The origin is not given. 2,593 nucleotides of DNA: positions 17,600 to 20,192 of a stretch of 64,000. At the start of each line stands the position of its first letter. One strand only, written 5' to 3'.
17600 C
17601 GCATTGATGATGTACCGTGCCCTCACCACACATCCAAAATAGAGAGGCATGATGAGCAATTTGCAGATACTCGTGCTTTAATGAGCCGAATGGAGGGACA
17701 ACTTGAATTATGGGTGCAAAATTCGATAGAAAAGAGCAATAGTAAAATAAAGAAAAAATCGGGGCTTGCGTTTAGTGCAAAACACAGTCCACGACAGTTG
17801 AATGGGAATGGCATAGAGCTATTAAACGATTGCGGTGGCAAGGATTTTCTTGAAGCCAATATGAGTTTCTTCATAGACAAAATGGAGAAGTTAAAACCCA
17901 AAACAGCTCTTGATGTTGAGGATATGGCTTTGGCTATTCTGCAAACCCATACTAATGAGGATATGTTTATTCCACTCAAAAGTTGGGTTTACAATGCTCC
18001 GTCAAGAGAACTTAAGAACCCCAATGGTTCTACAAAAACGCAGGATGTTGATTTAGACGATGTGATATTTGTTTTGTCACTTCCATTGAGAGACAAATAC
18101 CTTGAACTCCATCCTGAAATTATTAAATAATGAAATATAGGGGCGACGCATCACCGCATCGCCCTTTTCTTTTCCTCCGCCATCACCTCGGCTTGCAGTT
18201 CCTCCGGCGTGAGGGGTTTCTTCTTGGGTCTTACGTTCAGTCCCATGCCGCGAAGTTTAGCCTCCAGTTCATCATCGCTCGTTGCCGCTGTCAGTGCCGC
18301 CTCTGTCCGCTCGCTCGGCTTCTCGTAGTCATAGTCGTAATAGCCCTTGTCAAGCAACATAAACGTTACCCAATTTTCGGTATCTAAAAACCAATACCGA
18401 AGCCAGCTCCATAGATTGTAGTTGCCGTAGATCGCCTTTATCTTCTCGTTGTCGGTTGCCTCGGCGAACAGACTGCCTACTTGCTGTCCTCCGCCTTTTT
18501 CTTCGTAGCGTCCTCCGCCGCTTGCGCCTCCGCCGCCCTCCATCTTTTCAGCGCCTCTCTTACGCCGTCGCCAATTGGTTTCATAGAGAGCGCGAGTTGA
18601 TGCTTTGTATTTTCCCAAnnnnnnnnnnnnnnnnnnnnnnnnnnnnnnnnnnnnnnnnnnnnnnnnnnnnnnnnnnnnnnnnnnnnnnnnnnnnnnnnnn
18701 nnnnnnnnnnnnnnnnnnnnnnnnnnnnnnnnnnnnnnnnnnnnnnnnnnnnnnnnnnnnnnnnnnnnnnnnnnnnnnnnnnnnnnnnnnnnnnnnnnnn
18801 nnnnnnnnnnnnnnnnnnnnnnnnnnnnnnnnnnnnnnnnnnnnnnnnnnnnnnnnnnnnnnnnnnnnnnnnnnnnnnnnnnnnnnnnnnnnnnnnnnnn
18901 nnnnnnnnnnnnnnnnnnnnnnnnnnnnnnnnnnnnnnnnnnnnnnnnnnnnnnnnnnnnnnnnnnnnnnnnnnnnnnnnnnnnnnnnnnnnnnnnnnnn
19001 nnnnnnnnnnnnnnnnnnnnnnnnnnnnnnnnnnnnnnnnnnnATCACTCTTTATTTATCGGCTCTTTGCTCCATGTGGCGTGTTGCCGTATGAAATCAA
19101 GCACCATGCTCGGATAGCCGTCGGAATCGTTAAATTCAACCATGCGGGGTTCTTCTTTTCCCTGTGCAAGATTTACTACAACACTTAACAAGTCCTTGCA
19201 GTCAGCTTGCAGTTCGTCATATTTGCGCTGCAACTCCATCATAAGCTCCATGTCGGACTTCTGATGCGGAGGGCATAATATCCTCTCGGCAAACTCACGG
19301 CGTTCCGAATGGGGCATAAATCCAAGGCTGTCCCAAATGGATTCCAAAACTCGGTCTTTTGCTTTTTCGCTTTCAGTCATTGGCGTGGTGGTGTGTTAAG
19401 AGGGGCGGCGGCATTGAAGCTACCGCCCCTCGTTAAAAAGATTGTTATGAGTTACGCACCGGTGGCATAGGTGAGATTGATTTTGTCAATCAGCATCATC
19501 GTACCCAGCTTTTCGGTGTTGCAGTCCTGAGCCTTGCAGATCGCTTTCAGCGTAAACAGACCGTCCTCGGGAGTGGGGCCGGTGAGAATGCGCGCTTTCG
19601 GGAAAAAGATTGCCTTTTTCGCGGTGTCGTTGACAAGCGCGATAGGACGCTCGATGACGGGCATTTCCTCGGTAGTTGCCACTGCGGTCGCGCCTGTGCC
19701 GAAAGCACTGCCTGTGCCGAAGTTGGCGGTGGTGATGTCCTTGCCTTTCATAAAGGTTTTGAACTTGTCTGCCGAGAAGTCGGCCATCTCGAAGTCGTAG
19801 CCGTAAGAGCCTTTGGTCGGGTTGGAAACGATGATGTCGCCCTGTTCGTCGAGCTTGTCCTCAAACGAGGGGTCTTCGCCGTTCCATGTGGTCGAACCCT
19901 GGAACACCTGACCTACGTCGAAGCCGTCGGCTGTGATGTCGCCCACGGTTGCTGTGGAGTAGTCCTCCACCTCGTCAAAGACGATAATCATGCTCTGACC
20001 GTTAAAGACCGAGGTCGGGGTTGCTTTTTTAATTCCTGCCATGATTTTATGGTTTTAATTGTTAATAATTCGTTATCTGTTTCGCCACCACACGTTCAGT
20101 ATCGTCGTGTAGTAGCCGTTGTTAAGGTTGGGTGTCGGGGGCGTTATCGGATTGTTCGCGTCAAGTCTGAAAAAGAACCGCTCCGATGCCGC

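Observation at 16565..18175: Opposite-strand, AT-rich, self-promoted membrane-protein cassette inserted between the tail chaperone (G/GT) and tape-measure genes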

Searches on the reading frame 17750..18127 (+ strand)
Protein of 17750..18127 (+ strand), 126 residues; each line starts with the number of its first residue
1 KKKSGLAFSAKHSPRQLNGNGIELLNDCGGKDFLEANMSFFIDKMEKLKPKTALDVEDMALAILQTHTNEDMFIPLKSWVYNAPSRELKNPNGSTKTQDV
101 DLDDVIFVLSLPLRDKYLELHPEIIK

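Call 58: predict_structure(alignment_id=A5)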
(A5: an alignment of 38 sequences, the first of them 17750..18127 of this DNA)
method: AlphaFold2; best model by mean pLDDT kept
length: 126 residues; sequences in the alignment: 38
mean_pLDDT: 93.6   pTM: 0.86
mean pLDDT of the five models: 93.6, 93.4, 92.7, 92.4, 91.5
residues with pLDDT >= 90: 109; 70-90: 12; 50-70: 4; < 50: 1
segments of 3 or more residues with pLDDT < 50: none
pLDDT, mean of each block of 10 residues (from residue 1): 74 86 97 98 98 95 98 98 94 93 97 97 90
secondary structure, 60 per line:
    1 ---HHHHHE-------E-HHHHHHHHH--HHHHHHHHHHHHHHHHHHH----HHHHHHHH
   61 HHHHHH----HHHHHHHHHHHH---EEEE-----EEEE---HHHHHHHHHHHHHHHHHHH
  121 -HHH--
elements in order: H4-8 H19-27 H30-48 H53-66 H71-82 E86-89 E95-98 H102-120

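Call 62: fold_search(model_id=the predicted structure, library=pdb)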
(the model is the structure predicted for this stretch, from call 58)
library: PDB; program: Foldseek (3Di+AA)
matches with E <= 10: 340; with E <= 0.001: 0
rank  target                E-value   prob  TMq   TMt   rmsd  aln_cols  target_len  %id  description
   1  6ut5_C                6.7e-01  0.10  0.22  0.10  12.8       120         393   17  Cryo-EM structure of the Thermococcus gammatolerans McrBC complex (released 2020-10-21)
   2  6ut4_F                7.5e-01  0.05  0.17  0.08  16.4       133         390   14  Cryo-EM structure of the asymmetric AAA+ domain hexamer from Thermococcus gammatolerans McrB (released 2020-10-21)
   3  6u67_B                1.0e+00  0.11  0.27  0.23  13.5       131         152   13  Mcl-1 bound to compound 24 (released 2020-03-04)
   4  3seo_B                1.0e+00  0.10  0.22  0.14  15.2       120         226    8  Crystal structure of VopL C terminal domain (released 2011-08-31)
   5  3h0n                  1.1e+00  0.10  0.19  0.15  10.6        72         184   12  Crystal structure of a duf1470 family protein (jann_2411) from jannaschia sp. ccs1 at 1.45 A resolution (released 2009-04-21)
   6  6ut4_C                1.2e+00  0.07  0.20  0.09  13.8       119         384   17  Cryo-EM structure of the asymmetric AAA+ domain hexamer from Thermococcus gammatolerans McrB (released 2020-10-21)
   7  8wz5_A                1.2e+00  0.06  0.18  0.07  18.8       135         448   10  Cryo-EM structure of prefusion-stabilized RSV F (DS-Cav1 sc9-10 strain: B18537) in complex with humanized nAb 5B11 (released 2024-11-13)
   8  7xge_H                1.3e+00  0.14  0.28  0.26  14.3       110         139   13  Crystal structure of MCL-1 in complex with computationally designed inhibitor protein (released 2022-07-20)
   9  8to6_J                1.4e+00  0.05  0.15  0.03  13.9        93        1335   13  Escherichia coli RNA polymerase unwinding intermediate (I1d) at the lambda PR promoter (released 2024-07-03)
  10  6p3p                  1.5e+00  0.11  0.30  0.26  13.4       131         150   13  Crystal structure of Mcl-1 in complex with compound 65 (released 2019-07-03)
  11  7dvs_C                1.5e+00  0.07  0.21  0.23  15.1       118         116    8  Crystal structure of Apo (heme-free) PefR (released 2021-09-29)
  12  1s3j_A                1.5e+00  0.07  0.21  0.19  17.0       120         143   11  X-ray crystal structure of YusO protein from Bacillus subtilis (released 2004-04-13)
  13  4m63_A                1.5e+00  0.07  0.20  0.13  16.6       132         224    6  Crystal Structure of a Filament-Like Actin Trimer Bound to the Bacterial Effector VopL (released 2013-10-23)
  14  8rob_A                1.5e+00  0.04  0.19  0.09  14.8       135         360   10  Human cohesin SMC1A-HD(longCC-EQ)/RAD21-C complex - ATPgS-Mg-bound conformation (released 2024-09-11)
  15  6qb3_A                1.6e+00  0.12  0.28  0.26  13.4       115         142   13  Apo Mcl1 in a complex with a scFv (released 2019-11-06)
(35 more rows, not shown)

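Call 64: fold_search(model_id=the predicted structure, library=viral)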
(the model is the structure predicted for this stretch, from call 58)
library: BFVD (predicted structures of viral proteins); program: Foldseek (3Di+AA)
matches with E <= 10: 557; with E <= 0.001: 0
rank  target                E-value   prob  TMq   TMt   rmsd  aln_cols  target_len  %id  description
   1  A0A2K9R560            2.0e-01  0.63  0.34  0.34   9.7       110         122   11  (no name in the UniProt tables at hand)
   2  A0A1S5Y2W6            3.2e-01  0.13  0.21  0.23   9.9       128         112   14  Uncharacterized protein [uncultured archaeal virus]
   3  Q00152                3.7e-01  0.06  0.17  0.11  19.0       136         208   10  Uncharacterized protein ORF30 [Ictalurid herpesvirus 1 (strain Auburn)]
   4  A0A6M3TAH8            4.2e-01  0.13  0.15  0.19  11.5        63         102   27  Gene 1 ring forming protein domain-containing protein [Mycobacterium phage Chris]
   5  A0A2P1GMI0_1          4.2e-01  0.11  0.20  0.04  13.2       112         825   14  Non-structural polyprotein 1AB [Wenling yellow-striped sandperch astrovirus]
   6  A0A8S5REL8            4.4e-01  0.07  0.18  0.12  21.0       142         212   10  DNA-packaging protein [virus sp. ctqEG8]
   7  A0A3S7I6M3            4.7e-01  0.30  0.33  0.33  11.6       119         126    8  (no name in the UniProt tables at hand)
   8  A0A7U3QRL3            5.0e-01  0.11  0.20  0.13  14.3       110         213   12  PreC/core protein [White sucker hepatitis B virus]
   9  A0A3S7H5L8            5.9e-01  0.06  0.18  0.05  15.8       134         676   17  Minor coat protein [Arracacha latent virus C]
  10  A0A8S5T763            6.2e-01  0.09  0.20  0.20  13.3       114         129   17  Uncharacterized protein [Siphoviridae sp. ctxMM9]
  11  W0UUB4                6.6e-01  0.09  0.18  0.17  12.2       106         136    9  (no name in the UniProt tables at hand)
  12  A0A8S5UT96            7.0e-01  0.16  0.21  0.31   9.0        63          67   17  Uncharacterized protein [Myoviridae sp. ctYA416]
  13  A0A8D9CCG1            7.4e-01  0.10  0.25  0.12  11.6       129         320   14  Uncharacterized protein [uncultured marine phage]
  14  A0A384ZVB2            8.3e-01  0.08  0.18  0.11  13.6       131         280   14  (no name in the UniProt tables at hand)
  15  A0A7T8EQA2            9.3e-01  0.14  0.26  0.22  12.2       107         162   18  (no name in the UniProt tables at hand)
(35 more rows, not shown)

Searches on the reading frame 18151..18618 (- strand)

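Call 5: search_protein_families(library=pfam, proteins=[window:18151-18618:-], max_evalue=1)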
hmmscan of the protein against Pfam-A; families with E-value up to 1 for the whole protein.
window:18151-18618:- (155 aa): 2 families
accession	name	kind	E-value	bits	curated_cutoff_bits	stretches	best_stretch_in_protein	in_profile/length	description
PF11240.13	DUF3042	-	0.016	15.5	25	1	131-155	26-50/54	Protein of unknown function (DUF3042)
PF03020.21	LEM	-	0.038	14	24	0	114-129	6-21/40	LEM domain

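Call 6: search_protein_families(library=phrogs, proteins=[window:18151-18618:-], max_evalue=1)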
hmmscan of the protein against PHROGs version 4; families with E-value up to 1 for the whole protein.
window:18151-18618:- (155 aa): 0 families

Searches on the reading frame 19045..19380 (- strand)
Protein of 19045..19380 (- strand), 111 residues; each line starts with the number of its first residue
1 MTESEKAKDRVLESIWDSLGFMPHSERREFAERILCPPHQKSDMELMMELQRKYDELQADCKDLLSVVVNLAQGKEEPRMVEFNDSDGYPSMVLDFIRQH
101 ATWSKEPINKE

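Call 5: search_protein_families(library=pfam, proteins=[window:19045-19380:-], max_evalue=1)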
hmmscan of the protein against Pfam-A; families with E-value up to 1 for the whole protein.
window:19045-19380:- (111 aa): 1 family
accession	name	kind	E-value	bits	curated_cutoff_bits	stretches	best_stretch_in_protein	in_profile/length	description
PF07216.17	LcrG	-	0.12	12.7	24.1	1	7-56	21-69/91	LcrG protein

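Call 6: search_protein_families(library=phrogs, proteins=[window:19045-19380:-], max_evalue=1)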
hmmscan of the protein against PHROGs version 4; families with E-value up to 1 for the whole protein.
window:19045-19380:- (111 aa): 2 families
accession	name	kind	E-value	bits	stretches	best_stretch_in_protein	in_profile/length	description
phrog_17793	-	unknown function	0.18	13.1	1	15-61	34-79/91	-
phrog_6784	-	unknown function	0.25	11.7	1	14-43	133-160/298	-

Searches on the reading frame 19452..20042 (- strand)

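Call 5: search_protein_families(library=pfam, proteins=[window:19452-20042:-], max_evalue=1)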
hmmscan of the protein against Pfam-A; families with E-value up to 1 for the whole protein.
window:19452-20042:- (196 aa): 0 families

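Call 6: search_protein_families(library=phrogs, proteins=[window:19452-20042:-], max_evalue=1)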
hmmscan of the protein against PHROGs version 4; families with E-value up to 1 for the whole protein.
window:19452-20042:- (196 aa): 2 families
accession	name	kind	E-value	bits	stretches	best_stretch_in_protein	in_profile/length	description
phrog_6767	-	unknown function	0.00028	21.7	1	37-152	26-130/169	-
phrog_30509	-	tail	0.0042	17.3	1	68-141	157-226/254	collagen like minor tail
